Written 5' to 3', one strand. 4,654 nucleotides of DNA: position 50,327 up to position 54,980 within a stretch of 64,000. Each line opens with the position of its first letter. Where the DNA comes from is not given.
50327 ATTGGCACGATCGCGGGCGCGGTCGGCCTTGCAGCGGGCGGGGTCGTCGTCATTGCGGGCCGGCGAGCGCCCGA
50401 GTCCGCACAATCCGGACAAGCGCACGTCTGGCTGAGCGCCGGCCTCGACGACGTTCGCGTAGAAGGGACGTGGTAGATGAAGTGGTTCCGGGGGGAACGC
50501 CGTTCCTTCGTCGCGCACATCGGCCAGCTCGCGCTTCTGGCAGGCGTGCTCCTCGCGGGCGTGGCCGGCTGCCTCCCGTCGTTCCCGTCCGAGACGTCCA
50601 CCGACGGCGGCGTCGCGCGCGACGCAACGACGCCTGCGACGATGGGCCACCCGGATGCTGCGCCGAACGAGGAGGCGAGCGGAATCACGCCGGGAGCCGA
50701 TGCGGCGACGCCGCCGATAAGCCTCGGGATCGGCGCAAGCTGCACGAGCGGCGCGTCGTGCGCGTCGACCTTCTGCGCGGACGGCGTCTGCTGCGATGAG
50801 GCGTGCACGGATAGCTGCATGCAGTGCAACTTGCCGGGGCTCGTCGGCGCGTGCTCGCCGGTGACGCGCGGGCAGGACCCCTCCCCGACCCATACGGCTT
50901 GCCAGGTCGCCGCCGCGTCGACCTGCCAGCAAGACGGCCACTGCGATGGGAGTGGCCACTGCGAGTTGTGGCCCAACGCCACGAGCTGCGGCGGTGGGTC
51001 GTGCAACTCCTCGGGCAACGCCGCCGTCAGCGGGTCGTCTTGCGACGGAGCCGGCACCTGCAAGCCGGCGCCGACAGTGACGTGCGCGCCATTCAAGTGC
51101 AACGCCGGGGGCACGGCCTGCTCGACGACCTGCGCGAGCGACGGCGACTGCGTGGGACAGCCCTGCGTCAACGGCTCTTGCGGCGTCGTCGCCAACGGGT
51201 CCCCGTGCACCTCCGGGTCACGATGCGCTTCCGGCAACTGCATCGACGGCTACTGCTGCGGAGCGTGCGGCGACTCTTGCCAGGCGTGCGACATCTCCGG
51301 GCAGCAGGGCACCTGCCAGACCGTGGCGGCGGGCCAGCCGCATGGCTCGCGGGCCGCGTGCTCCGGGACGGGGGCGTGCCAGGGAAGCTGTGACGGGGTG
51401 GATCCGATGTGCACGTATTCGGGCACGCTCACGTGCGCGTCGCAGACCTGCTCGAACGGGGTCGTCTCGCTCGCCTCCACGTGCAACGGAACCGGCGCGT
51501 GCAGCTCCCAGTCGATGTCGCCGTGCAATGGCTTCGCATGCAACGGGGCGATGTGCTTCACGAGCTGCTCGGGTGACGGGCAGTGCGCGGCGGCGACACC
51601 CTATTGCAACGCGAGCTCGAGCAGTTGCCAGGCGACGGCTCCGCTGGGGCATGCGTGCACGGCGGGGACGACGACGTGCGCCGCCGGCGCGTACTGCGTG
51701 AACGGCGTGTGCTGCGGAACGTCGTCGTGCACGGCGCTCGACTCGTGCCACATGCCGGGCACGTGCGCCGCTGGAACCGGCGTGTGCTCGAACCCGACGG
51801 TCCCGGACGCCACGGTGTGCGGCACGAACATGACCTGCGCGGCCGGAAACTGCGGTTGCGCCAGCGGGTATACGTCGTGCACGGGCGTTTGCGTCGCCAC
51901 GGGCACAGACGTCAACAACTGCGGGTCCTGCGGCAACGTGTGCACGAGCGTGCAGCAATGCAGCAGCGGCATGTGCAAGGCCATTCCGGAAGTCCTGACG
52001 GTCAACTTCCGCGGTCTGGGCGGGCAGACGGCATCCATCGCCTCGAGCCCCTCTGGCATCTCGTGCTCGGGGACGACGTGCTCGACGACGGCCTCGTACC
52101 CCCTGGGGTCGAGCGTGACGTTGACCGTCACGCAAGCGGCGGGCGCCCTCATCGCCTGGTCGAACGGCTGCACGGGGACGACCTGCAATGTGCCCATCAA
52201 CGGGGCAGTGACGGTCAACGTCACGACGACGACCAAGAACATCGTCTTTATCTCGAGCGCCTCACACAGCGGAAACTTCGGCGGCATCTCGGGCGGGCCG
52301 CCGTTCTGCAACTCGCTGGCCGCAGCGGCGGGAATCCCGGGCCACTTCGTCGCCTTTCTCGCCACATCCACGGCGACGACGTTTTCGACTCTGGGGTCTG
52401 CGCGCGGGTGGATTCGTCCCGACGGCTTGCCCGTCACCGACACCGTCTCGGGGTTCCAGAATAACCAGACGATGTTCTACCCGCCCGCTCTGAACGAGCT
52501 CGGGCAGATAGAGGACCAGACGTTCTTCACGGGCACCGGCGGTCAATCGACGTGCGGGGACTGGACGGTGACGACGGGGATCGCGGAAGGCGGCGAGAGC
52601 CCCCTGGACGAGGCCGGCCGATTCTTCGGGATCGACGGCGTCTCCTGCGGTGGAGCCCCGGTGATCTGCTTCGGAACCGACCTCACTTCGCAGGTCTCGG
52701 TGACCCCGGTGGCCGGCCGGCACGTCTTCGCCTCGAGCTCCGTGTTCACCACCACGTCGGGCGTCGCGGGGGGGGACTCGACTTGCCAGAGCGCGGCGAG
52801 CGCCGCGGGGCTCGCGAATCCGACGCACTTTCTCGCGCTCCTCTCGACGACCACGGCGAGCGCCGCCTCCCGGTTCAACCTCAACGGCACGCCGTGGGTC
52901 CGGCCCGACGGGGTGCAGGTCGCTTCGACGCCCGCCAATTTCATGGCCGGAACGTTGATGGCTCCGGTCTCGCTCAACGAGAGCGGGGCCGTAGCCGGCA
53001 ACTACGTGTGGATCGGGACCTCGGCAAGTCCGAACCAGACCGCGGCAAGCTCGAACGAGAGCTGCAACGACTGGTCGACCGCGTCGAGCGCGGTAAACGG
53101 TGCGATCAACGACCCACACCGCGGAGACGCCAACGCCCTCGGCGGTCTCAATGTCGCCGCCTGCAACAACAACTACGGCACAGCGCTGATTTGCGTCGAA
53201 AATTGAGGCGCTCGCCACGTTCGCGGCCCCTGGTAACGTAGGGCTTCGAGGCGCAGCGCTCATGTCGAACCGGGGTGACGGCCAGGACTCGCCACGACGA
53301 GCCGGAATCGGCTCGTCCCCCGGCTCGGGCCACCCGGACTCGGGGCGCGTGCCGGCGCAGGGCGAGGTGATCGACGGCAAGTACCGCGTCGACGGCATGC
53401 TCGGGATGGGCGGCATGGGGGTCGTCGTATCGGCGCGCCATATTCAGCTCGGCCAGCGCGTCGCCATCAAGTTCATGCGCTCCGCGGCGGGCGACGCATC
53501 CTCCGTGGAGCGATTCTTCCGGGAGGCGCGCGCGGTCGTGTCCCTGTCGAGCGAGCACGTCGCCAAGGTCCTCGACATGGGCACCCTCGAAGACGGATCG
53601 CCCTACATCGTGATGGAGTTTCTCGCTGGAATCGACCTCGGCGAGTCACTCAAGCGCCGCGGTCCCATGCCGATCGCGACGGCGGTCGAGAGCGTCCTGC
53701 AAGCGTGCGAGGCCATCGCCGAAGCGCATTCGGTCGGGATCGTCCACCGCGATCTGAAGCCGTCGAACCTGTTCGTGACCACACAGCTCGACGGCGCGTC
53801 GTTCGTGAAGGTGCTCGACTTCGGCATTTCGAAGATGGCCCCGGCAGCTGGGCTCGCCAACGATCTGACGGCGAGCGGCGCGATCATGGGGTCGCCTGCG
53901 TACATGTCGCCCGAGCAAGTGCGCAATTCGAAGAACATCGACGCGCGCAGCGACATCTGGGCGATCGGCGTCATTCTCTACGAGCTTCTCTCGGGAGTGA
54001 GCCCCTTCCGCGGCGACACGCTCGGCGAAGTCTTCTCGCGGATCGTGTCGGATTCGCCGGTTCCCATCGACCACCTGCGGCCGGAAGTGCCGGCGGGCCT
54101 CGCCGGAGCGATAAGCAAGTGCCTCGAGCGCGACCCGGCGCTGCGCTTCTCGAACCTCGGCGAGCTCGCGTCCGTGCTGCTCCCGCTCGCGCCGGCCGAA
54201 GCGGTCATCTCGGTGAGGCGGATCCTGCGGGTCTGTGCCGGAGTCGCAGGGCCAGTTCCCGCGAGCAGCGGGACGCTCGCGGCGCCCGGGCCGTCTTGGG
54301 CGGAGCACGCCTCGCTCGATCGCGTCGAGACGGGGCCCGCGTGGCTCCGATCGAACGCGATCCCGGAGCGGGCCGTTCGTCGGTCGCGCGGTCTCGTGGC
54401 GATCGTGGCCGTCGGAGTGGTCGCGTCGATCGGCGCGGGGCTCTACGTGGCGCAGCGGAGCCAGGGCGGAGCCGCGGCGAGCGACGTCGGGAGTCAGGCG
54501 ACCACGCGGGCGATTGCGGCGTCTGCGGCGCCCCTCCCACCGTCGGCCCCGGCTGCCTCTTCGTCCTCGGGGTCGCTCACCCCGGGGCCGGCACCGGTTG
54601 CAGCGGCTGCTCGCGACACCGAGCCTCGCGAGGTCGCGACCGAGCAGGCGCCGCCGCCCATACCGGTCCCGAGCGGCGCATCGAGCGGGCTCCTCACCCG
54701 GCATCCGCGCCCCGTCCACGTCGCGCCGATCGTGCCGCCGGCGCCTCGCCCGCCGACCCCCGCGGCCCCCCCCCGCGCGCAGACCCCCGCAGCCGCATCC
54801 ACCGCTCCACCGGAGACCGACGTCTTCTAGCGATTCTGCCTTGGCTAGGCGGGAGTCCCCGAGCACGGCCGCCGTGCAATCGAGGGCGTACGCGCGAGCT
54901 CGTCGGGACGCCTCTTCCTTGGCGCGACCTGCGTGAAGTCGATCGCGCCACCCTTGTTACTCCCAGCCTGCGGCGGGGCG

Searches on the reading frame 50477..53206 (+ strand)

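Call 38: search_protein_families(library=ncbifam, proteins=[window:50477-53206:+], max_evalue=0.001)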
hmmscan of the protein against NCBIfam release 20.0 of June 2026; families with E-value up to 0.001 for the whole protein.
window:50477-53206:+ (909 aa): 1 family
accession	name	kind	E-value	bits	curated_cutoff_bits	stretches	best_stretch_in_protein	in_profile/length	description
NF041328.1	C_rich_MXAN6577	subfamily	9.4e-09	35.3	100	1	446-538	47-136/145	MXAN_6577-like cysteine-rich protein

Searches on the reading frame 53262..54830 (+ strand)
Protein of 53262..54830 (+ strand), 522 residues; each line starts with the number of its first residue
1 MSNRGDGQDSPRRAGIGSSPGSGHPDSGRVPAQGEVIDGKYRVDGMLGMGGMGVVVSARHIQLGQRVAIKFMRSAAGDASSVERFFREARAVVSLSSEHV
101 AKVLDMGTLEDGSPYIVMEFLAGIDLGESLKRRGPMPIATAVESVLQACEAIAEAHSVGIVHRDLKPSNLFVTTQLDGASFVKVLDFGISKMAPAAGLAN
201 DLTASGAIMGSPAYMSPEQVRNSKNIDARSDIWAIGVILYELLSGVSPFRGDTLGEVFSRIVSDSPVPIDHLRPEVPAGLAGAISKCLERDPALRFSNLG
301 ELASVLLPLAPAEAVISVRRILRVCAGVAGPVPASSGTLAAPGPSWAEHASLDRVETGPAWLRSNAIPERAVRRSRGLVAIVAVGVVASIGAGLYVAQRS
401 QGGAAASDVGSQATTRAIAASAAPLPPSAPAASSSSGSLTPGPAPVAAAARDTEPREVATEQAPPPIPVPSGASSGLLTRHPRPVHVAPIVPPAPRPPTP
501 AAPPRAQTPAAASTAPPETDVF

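Call 41: search_protein_families(library=pfam, proteins=[window:53262-54830:+], max_evalue=0.001)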
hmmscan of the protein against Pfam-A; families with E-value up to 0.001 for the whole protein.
window:53262-54830:+ (522 aa): 4 families
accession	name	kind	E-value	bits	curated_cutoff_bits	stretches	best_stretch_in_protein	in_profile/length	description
PF00069.31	Pkinase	-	1e-42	146.8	31.7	1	41-297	1-253/263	Protein kinase domain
PF07714.23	PK_Tyr_Ser-Thr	-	3.3e-31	109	23.1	1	45-296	5-249/258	Protein tyrosine and serine/threonine kinase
PF01636.29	APH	-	4.3e-07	30.4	23.2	0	141-195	150-202/239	Phosphotransferase enzyme family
PF06293.20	Kdo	-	0.00028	20.8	21.3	1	41-187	16-166/207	Lipopolysaccharide kinase (Kdo/WaaP) family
